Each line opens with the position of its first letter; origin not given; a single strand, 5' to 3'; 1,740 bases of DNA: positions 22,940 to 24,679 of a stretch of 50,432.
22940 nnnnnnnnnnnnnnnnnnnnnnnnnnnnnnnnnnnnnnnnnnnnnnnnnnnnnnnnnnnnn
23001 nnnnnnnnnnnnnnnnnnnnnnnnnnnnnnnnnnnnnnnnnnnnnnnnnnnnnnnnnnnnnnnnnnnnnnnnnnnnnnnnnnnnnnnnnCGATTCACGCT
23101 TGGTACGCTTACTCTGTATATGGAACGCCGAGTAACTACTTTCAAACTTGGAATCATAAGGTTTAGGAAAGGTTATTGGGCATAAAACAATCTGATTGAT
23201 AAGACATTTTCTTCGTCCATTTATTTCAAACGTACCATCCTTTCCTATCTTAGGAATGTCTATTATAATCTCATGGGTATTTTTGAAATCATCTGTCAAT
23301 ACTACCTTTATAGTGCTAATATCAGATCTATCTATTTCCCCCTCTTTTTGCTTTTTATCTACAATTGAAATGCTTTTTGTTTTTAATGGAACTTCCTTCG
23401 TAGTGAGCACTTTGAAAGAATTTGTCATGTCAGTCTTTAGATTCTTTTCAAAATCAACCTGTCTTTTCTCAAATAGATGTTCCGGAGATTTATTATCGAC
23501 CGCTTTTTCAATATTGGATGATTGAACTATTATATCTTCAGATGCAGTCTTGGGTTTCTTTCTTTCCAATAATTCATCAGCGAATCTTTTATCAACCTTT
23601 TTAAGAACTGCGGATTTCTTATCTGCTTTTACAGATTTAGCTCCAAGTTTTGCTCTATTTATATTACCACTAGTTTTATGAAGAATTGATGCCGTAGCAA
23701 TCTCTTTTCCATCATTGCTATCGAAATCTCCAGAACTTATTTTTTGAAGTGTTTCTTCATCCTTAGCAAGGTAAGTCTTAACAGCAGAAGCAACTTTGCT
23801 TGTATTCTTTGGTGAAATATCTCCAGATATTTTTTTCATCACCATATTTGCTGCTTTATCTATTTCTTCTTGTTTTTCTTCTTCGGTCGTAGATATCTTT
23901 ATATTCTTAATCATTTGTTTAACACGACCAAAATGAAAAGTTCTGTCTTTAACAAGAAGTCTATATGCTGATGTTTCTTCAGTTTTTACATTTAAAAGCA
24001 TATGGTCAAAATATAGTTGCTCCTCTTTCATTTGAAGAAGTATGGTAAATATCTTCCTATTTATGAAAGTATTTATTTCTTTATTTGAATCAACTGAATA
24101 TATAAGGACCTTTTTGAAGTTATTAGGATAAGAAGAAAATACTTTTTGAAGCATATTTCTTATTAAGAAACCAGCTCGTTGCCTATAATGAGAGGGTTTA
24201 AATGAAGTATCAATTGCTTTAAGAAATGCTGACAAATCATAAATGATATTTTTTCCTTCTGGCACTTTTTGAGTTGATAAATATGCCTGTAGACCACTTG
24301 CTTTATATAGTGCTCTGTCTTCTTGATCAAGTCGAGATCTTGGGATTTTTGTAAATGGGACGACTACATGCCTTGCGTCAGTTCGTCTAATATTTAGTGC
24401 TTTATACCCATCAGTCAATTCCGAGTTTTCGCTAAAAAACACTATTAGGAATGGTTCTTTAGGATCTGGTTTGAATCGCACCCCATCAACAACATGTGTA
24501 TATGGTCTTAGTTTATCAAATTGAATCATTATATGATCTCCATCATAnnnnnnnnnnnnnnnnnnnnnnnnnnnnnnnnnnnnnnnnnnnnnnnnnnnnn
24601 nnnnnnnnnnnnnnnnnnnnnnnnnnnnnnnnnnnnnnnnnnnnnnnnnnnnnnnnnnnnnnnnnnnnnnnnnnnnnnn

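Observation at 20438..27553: Complete, unsplit bacterial-type RNAP beta' and beta genes in reversed (beta'-beta) order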

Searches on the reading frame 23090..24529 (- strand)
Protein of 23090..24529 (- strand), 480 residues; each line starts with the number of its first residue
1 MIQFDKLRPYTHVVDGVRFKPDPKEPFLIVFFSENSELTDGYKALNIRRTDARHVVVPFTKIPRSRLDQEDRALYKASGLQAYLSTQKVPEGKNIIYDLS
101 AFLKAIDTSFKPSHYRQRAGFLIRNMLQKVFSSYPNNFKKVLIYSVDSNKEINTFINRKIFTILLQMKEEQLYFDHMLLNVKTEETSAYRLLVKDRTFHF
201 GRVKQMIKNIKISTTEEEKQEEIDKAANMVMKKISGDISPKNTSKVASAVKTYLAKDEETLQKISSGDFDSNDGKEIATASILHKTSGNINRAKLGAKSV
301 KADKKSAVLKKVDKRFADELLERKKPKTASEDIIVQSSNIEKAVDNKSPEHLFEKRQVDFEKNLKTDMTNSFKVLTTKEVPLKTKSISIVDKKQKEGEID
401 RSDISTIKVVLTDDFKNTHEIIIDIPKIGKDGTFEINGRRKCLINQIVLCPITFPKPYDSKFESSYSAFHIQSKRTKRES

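Call 74: find_homologous_proteins(query=window:23090-24529:-)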
Query window:23090-24529:- (480 aa): 21 proteins with E <= 0.001 among 7113 candidates.
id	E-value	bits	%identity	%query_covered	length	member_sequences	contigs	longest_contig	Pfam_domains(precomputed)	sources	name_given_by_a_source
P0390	1.2e-158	547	51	100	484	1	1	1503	-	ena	-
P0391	8.0e-141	488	51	100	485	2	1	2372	-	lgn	-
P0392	9.7e-139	482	48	100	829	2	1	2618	PF04565.22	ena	-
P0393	1.2e-136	475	48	99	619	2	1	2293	-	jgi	jgi:hypothetical protein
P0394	2.6e-135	470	46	100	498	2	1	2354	-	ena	-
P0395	7.7e-133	462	46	99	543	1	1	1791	-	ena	-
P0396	2.1e-131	457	46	100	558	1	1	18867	-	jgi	jgi:hypothetical protein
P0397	1.9e-124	434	45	100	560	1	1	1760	-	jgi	jgi:hypothetical protein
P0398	9.4e-112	393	42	100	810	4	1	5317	PF04565.22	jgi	-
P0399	7.7e-110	386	48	78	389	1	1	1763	-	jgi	jgi:hypothetical protein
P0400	1.3e-107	379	45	86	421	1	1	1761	-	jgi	-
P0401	4.7e-107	377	41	100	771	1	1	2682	-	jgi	-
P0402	1.0e-105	373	42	97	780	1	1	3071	PF04565.22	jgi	-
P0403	5.9e-103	364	49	77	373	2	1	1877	-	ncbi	-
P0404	1.0e-90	323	46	73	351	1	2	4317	-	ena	-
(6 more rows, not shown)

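Call 81: predict_structure(alignment_id=A3)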
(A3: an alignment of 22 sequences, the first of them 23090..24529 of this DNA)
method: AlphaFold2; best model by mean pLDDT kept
length: 480 residues; sequences in the alignment: 22
mean_pLDDT: 76.5   pTM: 0.47
mean pLDDT of the five models: 76.5, 76.2, 75.3, 75.1, 75.1
residues with pLDDT >= 90: 93; 70-90: 274; 50-70: 36; < 50: 77
segments of 3 or more residues with pLDDT < 50: 212-218, 324-358, 442-454, 459-461, 463-480
pLDDT, mean of each block of 10 residues (from residue 1): 86 86 92 89 83 91 88 90 89 92 91 82 92 90 91 85 89 92 85 91 85 49 83 84 85 86 81 88 84 85 84 79 46 30 38 45 70 76 85 72 79 85 72 53 40 48 43 43
secondary structure, 60 per line:
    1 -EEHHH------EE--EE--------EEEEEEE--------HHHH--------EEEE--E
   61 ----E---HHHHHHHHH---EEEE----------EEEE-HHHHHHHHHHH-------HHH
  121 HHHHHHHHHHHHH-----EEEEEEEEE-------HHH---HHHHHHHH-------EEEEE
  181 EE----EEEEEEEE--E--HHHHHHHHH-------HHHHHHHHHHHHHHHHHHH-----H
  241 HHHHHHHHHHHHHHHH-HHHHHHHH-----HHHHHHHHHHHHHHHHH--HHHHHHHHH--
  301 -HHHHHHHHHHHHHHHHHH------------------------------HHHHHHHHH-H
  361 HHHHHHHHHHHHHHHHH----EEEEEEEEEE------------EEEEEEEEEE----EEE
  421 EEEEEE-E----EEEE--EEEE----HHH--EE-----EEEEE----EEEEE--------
elements in order: E27-33 H42-45 E54-57 H69-77 E81-84 E95-98 H100-110 H118-133 E139-147 H161-168 E176-182 E187-194 H200-208 H216-234 H240-256 H258-265 H271-287 H290-298 H302-319 H350-358 H360-377 E382-391 E404-413 E418-426 E433-436 E439-442 E459-463 E468-472
